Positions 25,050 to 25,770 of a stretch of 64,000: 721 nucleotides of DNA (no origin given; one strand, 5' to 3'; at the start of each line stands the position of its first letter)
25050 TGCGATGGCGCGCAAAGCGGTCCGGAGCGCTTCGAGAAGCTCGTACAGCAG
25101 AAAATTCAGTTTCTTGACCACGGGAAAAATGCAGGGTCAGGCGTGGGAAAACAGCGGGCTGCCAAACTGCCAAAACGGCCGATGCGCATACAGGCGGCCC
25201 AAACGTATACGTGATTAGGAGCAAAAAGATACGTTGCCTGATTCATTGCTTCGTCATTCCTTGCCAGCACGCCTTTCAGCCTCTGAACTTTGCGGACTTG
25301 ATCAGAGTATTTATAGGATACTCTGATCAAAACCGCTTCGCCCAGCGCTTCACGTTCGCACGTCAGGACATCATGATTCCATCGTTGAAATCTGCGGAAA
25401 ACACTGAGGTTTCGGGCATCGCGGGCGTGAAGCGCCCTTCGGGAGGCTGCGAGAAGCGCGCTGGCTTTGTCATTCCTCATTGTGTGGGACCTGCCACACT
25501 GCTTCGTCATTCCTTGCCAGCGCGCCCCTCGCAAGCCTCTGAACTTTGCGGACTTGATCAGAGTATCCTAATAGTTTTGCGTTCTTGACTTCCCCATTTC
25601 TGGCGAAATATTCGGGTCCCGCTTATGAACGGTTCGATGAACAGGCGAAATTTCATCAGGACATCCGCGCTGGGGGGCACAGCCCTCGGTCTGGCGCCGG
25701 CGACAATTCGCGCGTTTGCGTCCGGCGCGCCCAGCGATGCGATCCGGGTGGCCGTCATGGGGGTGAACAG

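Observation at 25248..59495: MITE-like intergenic element family with perfect 15-bp TIRs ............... (at least 6 loci)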

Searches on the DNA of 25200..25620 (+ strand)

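Call 8: search_rna_families(source=window, start=25200, end=25620, threshold=evalue, max_evalue=10)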
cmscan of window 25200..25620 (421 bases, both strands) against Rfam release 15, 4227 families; matches with E-value up to 10: 5.
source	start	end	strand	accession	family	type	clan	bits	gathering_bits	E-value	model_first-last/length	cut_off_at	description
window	25448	25534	-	RF04119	MIR1858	Gene; miRNA;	-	16.8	137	3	1-197/197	no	MIR1858 microRNA precursor family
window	25325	25379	-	RF01143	sR16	Gene; snRNA; snoRNA; CD-box;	-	12.4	70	8.6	1-53/53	no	Small nucleolar RNA sR16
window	25280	25304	-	RF01145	sR14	Gene; snRNA; snoRNA; CD-box;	-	12.1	38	0.9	31-54/54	no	Small nucleolar RNA sR14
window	25536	25560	-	RF01145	sR14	Gene; snRNA; snoRNA; CD-box;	-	12.1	38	0.9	31-54/54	no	Small nucleolar RNA sR14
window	25259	25389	-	RF03037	PAGEV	Gene; sRNA;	-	12.1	61.1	0.93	1-185/185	no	PAGEV RNA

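Call 80: search_dna_similar(query=window:25316-25568:+, collection=plasmids, mode=distant, max_rows=8)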
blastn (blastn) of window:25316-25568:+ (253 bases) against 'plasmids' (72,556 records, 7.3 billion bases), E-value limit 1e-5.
No match.
